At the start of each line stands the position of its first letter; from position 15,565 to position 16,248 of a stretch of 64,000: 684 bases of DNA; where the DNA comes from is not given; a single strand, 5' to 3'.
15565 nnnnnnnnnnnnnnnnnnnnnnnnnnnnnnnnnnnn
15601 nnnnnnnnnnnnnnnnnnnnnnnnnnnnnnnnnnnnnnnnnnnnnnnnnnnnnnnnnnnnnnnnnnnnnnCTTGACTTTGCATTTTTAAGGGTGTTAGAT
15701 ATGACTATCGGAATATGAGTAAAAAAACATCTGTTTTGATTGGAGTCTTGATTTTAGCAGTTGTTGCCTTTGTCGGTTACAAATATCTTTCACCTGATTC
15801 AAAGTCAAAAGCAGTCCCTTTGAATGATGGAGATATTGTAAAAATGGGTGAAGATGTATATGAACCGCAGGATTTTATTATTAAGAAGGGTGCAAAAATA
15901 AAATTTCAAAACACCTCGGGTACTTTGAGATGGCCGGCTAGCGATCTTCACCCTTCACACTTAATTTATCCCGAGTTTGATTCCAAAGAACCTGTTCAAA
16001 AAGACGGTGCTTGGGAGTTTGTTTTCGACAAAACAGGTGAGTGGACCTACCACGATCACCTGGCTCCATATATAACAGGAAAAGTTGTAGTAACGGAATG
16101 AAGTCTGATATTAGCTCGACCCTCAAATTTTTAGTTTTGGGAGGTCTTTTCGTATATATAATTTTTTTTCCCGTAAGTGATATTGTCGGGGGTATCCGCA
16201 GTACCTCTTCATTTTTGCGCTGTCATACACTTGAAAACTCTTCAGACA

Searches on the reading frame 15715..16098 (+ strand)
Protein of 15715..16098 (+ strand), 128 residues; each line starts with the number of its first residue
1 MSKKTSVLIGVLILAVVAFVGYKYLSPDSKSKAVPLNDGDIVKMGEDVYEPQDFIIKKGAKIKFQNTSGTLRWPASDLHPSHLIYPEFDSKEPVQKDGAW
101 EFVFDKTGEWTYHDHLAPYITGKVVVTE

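Call 4: search_protein_families(library=pfam, proteins=[window:15715-16098:+], max_evalue=1)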
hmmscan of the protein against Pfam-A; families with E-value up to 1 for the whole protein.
window:15715-16098:+ (128 aa): 1 family
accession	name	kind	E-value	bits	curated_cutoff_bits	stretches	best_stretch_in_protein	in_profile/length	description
PF13473.12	Cupredoxin_1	-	4.8e-05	23.8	27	1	42-126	25-104/104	Cupredoxin-like domain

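Call 5: find_homologous_proteins(query=window:15715-16098:+)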
Query window:15715-16098:+ (128 aa): 38 proteins with E <= 0.001 among 47 candidates.
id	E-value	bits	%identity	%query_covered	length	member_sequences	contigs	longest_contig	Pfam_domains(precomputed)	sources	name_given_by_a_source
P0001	9.4e-80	283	98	100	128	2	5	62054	PF13473.13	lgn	-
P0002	4.6e-59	216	74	99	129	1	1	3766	PF13473.13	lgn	-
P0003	2.5e-44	168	60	100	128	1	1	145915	PF13473.13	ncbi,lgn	-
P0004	7.6e-42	160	56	100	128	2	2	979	PF13473.13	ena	-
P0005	1.5e-39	153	54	99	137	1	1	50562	PF13473.13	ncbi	-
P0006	1.6e-39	153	58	100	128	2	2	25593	PF13473.13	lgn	-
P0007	1.9e-39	153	57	98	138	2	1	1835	-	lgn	-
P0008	2.0e-39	153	56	99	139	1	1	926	PF13473.13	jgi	jgi:plastocyanin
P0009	1.0e-38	150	55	99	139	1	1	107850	PF13473.13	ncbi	-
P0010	2.8e-38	149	59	95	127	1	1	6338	PF13473.13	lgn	-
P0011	5.0e-38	148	57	98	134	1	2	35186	-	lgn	-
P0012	7.3e-38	148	54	98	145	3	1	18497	PF13473.13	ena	-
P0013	9.6e-38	147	66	77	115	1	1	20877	PF13473.13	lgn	-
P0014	3.4e-37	145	52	98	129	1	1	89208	PF13473.13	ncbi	-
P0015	8.1e-37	144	53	98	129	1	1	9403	PF13473.13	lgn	-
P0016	2.7e-36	143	53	98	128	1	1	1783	PF13473.13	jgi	jgi:plastocyanin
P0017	3.7e-36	142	56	81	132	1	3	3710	PF13473.13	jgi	jgi:plastocyanin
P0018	3.5e-35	139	50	100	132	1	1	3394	PF13473.13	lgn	-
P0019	3.5e-35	139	53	92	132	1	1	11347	PF13473.13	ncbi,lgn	-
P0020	1.0e-34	137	52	100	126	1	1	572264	-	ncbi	-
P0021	2.2e-34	136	51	95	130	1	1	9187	PF13473.13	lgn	-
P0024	8.6e-32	128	51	92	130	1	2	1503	PF13473.13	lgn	-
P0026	7.2e-31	125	53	80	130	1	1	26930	PF13473.13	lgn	-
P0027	1.9e-29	120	50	92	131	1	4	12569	PF13473.13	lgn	-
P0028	2.6e-29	120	58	69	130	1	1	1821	PF13473.13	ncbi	-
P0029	2.9e-29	120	57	68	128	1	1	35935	PF13473.13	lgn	-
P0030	3.9e-29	119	44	94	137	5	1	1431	PF13473.13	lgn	-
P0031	5.8e-29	119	46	100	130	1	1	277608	PF13473.13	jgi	jgi:plastocyanin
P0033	8.3e-29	118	48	95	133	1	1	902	PF13473.13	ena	-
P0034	2.6e-27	113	50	77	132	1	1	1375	PF13473.13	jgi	jgi:plastocyanin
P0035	1.1e-26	111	54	66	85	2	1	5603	PF13473.13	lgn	-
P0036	4.0e-26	110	53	68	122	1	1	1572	PF13473.13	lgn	-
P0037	1.6e-22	98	44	93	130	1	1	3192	PF13473.13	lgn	-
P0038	1.8e-4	40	28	79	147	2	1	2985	PF00127.27,PF13473.13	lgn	-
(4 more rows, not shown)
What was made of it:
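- On Pfam Cupredoxin_1 (PF13473): Most stand-alone homologues carry a precomputed PF13473 hit (call 5).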

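Call 6: search_solved_structures(query=window:15715-16098:+, max_evalue=10, show_alignments=3)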
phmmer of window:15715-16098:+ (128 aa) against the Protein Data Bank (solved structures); distinct sequences matched with E-value up to 10: 15.
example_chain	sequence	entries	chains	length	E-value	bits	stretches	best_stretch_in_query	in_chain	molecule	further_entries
1sfd_A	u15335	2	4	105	0.011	19.2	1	32-126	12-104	Amicyanin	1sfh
1sf3_A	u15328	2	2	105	0.015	18.7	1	32-126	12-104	Amicyanin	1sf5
4p5r_A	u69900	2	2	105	0.016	18.6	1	31-126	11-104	Amicyanin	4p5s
3ie9_A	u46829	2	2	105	0.02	18.3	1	32-126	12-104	Amicyanin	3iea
2qdv_A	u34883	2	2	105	0.027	17.9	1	32-126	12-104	Amicyanin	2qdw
1aac_A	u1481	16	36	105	0.028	17.8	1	32-126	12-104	AMICYANIN | PROTEIN (AMICYANIN)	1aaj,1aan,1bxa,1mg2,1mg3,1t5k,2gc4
1mda_A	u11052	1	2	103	0.029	17.8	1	32-126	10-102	AMICYANIN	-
2gb2_A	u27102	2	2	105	0.04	17.4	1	32-126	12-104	Amicyanin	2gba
2idq_A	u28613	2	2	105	0.054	16.9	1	32-126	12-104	Amicyanin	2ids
2idt_A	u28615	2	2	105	0.1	16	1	32-126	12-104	Amicyanin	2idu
3rym_A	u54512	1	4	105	0.1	16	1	32-126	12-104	Amicyanin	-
9cck_A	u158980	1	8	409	0.2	15.1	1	40-126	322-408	Copper-containing nitrite reductase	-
3ply_A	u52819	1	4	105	0.48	13.9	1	32-126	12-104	Amicyanin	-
1id2_A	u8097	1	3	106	0.62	13.5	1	89-126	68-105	AMICYANIN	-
3c75_A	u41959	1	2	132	1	12.8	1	89-126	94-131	Amicyanin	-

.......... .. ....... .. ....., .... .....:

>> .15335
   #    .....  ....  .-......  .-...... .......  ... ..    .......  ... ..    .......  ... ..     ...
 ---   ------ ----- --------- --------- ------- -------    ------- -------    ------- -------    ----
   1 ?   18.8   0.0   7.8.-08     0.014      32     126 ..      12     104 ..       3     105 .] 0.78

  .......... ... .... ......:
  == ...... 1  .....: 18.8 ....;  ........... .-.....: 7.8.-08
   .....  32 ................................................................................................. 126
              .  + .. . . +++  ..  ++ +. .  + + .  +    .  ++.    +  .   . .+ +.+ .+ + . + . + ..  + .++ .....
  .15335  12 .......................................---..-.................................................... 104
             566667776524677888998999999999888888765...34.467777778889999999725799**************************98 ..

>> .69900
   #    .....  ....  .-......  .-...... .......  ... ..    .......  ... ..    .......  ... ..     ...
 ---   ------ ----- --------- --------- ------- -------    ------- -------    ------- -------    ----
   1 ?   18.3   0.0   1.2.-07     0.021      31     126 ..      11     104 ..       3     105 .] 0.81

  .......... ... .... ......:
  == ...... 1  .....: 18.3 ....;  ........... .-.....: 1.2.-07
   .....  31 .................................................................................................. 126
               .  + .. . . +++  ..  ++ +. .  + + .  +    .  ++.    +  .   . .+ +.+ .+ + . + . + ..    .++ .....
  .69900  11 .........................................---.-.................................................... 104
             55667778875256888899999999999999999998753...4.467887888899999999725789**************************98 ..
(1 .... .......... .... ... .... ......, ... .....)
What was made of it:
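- Closest known: Amicyanin / plastocyanin. Same: The .....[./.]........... C-terminal strand is colinear with amicyanin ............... (call 6).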

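Call 14: predict_structure(alignment_id=A2)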
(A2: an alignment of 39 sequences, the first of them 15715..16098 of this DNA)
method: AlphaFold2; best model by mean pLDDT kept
length: 128 residues; sequences in the alignment: 39
mean_pLDDT: 91.8   pTM: 0.72
mean pLDDT of the five models: 91.8, 89.8, 88.8, 87.9, 87.4
residues with pLDDT >= 90: 101; 70-90: 16; 50-70: 11; < 50: 0
segments of 3 or more residues with pLDDT < 50: none
pLDDT, mean of each block of 10 residues (from residue 1): 86 95 71 93 98 98 98 87 83 97 96 96 96
secondary structure, 60 per line:
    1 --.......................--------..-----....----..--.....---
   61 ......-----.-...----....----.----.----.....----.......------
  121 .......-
elements in order: H3-25 E41-44 E53-57 E61-66 E74-76 H81-84 E99-103 E108-114 E121-127
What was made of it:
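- On Cupredoxin superfamily (fold level): AF2 pLDDT 91.8 with 8 strands (call 14).
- AF2 pLDDT is 91.8 (call 14).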

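Call 18: fold_search(model_id=the predicted structure, library=pdb)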
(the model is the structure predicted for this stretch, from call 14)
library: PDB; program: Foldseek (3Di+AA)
matches with E <= 10: 1209; with E <= 0.001: 348
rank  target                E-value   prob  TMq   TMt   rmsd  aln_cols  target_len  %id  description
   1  9cck_A                7.3e-08  1.00  0.62  0.20   2.3       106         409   21  Multi-copper oxidase with a C-terminal cupredoxin domain from Nitrosopumilus maritimus (released 2025-02-05)
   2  1pcs                  1.1e-07  1.00  0.59  0.75   2.5        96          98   28  THE 2.15 A CRYSTAL STRUCTURE OF A TRIPLE MUTANT PLASTOCYANIN FROM THE CYANOBACTERIUM SYNECHOCYSTIS SP. PCC 6803 (released 1997-12-17)
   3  2plt                  1.8e-07  1.00  0.59  0.75   2.9        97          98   23  STRUCTURE DETERMINATION OF PLASTOCYANIN FROM A CRYSTAL SPECIMEN WITH HEMIHEDRAL TWINNING FRACTION OF ONE-HALF (released 1993-10-31)
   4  2idq                  2.6e-07  1.00  0.56  0.68   7.5       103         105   18  Structure of M98A mutant of amicyanin, Cu(II) (released 2007-03-13)
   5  7pcy                  2.9e-07  1.00  0.60  0.76   2.8        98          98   17  THE CRYSTAL STRUCTURE OF PLASTOCYANIN FROM A GREEN ALGA, ENTEROMORPHA PROLIFERA (released 1990-07-15)
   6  4dp0                  3.3e-07  1.00  0.58  0.74   2.8        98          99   24  The 1.5 Angstrom crystal structure of oxidized (CuII) poplar plastocyanin B at pH 4.0 (released 2013-02-13)
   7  1sf3                  3.5e-07  1.00  0.56  0.68   4.6       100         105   20  Structure of the reduced form of the P94A mutant of amicyanin (released 2004-07-27)
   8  5fc9_A                3.8e-07  1.00  0.54  0.71   4.0       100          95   18  Novel Purple Cupredoxin from Nitrosopumilus maritimus (released 2016-05-11)
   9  4p5r                  4.0e-07  1.00  0.57  0.68   7.2       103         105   18  Structure of oxidized W45Y mutant of amicyanin (released 2014-04-23)
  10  1id2_A                4.8e-07  1.00  0.56  0.67   7.4       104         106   20  CRYSTAL STRUCTURE OF AMICYANIN FROM PARACOCCUS VERSUTUS (THIOBACILLUS VERSUTUS) (released 2001-04-11)
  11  5u7n_B                5.8e-07  1.00  0.50  0.55   5.5       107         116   19  CRYSTAL STRUCTURE OF A CHIMERIC CUA DOMAIN (SUBUNIT II) OF CYTOCHROME BA3 FROM THERMUS THERMOPHILUS WITH THE AMICYANIN (released 2017-11-22)
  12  3cvb_A                6.1e-07  1.00  0.59  0.70   2.9       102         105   22  Regulation of Protein Function: Crystal Packing Interfaces and Conformational Dimerization (released 2008-07-08)
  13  1sfd_A                6.9e-07  1.00  0.53  0.64   7.8       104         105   18  oxidized form of amicyanin mutant P94F (released 2004-07-27)
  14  5u7n_G                6.9e-07  1.00  0.51  0.57   5.5       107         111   19  CRYSTAL STRUCTURE OF A CHIMERIC CUA DOMAIN (SUBUNIT II) OF CYTOCHROME BA3 FROM THERMUS THERMOPHILUS WITH THE AMICYANIN (released 2017-11-22)
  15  1bxu                  8.8e-07  1.00  0.55  0.76   3.1        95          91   23  OXIDIZED PLASTOCYANIN FROM SYNECHOCOCCUS SP. (released 1999-06-15)
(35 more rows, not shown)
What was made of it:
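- On Cupredoxin superfamily (fold level): Foldseek TM 0.75 to plastocyanin (call 18).
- Foldseek finds 348 PDB hits at E<=1e-3, led by plastocyanins and amicyanins at TM 0.68-0.78 (call 18).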

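Call 29: find_encoding_contigs(protein=P0003, flank=10000, max_places=3)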
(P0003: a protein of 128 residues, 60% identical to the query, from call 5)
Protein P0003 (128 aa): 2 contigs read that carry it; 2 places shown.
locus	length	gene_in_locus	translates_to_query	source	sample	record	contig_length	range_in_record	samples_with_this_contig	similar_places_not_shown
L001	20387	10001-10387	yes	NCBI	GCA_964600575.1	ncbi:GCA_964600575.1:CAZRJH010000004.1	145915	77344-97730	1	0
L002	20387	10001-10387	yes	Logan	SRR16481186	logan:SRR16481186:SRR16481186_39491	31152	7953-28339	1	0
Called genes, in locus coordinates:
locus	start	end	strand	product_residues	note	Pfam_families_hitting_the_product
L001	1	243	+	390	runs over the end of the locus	-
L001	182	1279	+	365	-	-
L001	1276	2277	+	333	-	-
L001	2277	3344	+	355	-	-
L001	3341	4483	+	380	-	-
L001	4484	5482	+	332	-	-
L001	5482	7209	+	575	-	-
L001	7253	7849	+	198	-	-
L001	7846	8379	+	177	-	-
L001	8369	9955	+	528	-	PF13231:PMT_2 (weak)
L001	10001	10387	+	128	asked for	PF13473:Cupredoxin_1 (weak)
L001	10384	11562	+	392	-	-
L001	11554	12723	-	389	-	PF00155:Aminotran_1_2 (weak), PF01041:DegT_DnrJ_EryC1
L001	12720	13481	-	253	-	PF00535:Glycos_transf_2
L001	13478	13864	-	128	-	-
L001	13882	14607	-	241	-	PF01209:Ubie_methyltran, PF13489:Methyltransf_23, PF07021:MetW (weak), PF13847:Methyltransf_31, PF08241:Methyltransf_11, PF08242:Methyltransf_12, PF13649:Methyltransf_25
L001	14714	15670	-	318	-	-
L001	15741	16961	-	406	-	-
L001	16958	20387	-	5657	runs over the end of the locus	-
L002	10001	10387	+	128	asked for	PF13473:Cupredoxin_1 (weak)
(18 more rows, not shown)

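Call 30: find_encoding_contigs(protein=P0020, flank=10000, max_places=3)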
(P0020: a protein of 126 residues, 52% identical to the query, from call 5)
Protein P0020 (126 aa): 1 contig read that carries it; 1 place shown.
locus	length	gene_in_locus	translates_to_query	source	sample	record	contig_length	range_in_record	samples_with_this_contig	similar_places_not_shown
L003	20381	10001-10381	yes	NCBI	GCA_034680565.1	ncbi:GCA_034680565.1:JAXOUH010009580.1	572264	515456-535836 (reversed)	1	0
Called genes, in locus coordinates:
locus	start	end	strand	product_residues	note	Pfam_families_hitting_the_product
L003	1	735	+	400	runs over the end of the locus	-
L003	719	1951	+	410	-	-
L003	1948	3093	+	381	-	-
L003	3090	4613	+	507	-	PF13473:Cupredoxin_1 (weak)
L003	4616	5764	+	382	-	-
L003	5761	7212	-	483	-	PF13231:PMT_2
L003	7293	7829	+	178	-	-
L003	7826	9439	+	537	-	-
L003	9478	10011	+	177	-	-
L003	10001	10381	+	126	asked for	-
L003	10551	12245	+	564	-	PF02543:Carbam_trans_N, PF00814:TsaD (weak), PF16861:Carbam_trans_C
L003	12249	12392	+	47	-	PF19451:DUF5989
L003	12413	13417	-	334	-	PF13472:Lipase_GDSL_2 (faint)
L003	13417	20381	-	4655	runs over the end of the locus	-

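Call 37: search_protein_families(library=ncbifam, proteins=[window:15715-16098:+], max_evalue=0.1)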
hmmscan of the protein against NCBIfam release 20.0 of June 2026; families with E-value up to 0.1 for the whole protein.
window:15715-16098:+ (128 aa): 2 families
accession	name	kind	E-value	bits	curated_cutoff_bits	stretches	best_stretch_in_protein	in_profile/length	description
TIGR02657.1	amicyanin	equivalog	0.0075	16.6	110.2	1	48-126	7-82/83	amicyanin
TIGR02656.1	cyanin_plasto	equivalog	0.049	14.1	87.85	0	43-69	4-34/99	plastocyanin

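Call 55: list_cluster_members(proteins=[P0003, P0005, P0009, P0014, P0020, P0019, P0048, P0111])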
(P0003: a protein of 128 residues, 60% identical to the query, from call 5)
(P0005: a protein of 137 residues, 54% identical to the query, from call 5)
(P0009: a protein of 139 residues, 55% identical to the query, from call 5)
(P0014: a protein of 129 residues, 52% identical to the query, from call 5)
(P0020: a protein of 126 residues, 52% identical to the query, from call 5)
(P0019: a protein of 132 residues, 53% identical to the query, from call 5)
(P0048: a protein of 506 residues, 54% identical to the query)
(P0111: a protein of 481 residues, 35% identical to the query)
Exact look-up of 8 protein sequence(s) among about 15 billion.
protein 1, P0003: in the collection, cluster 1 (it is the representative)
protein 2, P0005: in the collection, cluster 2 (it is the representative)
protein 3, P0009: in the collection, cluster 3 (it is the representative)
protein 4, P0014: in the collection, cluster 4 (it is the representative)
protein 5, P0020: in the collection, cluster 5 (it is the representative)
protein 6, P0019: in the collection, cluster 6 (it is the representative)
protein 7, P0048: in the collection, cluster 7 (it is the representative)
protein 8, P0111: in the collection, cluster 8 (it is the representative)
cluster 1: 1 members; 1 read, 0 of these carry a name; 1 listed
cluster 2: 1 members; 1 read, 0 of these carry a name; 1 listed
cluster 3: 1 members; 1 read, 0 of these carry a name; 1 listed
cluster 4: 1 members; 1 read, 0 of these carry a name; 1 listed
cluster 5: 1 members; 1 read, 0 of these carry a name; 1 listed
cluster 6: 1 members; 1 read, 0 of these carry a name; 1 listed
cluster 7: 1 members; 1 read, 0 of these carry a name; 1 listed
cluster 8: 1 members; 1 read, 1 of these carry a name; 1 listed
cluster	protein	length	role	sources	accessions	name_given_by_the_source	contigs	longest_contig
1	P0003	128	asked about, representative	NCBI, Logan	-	-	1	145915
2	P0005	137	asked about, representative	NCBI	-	-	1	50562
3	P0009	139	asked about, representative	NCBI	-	-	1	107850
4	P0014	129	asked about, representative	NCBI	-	-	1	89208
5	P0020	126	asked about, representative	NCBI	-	-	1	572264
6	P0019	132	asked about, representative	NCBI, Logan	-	-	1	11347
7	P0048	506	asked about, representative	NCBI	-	-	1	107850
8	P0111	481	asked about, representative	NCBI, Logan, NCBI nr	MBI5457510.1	hypothetical protein HY971_02170 [Candidatus Kaiserbacteria bacterium] | hypothetical protein [Candidatus Kaiserbacteria bacterium]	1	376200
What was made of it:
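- Tried and rejected: Cluster look-ups gave only 'hypothetical protein' (call 55).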

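Call 61: search_protein_families(library=pfam, alignment_id=A2, max_evalue=1)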
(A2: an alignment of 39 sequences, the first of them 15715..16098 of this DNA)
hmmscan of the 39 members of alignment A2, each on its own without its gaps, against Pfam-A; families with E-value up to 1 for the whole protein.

A. member 1, window:15715-16098:+ (128 aa): 1 family
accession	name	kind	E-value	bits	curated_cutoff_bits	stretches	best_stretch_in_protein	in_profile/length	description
PF13473.12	Cupredoxin_1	-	4.8e-05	23.8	27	1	42-126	25-104/104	Cupredoxin-like domain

B. families by the number of members that match (of 39 scanned): 32 families (the first 25 are shown)
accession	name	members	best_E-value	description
PF13473.12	Cupredoxin_1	39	3.8e-10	Cupredoxin-like domain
PF00127.26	Copper-bind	32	6.3e-07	Copper binding proteins, plastocyanin/azurin family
PF20944.2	StcE_b-sandwich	16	0.0036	Metalloprotease StcE, beta-sandwich domain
PF17902.7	SH3_10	5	0.076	SH3 domain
PF25425.1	YfjL_N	3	0.0021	YfjL-like, N-terminal domain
PF14283.11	CD1107-like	2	0.045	Mobile element protein CD1107-like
PF16040.10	APD1-4_N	1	0.0024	E3 ubiquitin-protein ligase APD1-4, N-terminal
PF08041.16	PetM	1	0.014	PetM family of cytochrome b6f complex subunit 7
PF03896.21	TRAP_alpha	1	0.017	Translocon-associated protein (TRAP), alpha subunit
PF06194.16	Phage_Orf51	1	0.021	Phage Conserved Open Reading Frame 51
PF12679.13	ABC2_membrane_2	1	0.027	ABC-2 family transporter protein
PF12685.13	SpoIIIAH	1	0.029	SpoIIIAH-like protein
PF20456.3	DUF6709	1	0.033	Family of unknown function (DUF6709)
PF08308.17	PEGA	1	0.034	PEGA domain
PF05620.16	TMEM208_SND2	1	0.048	SRP-independent targeting protein 2/TMEM208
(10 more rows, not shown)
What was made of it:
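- Closest known: Pfam Cupredoxin_1. Same: Best Pfam match for all members (39 of 39 at E<=1, best 3.8e-10; call 61).
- All 39 family members tested hit Pfam Cupredoxin_1 (best 3.8e-10) and 32 hit Copper-bind (call 61). 32 of 39 members hit PF00127 weakly (call 61).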
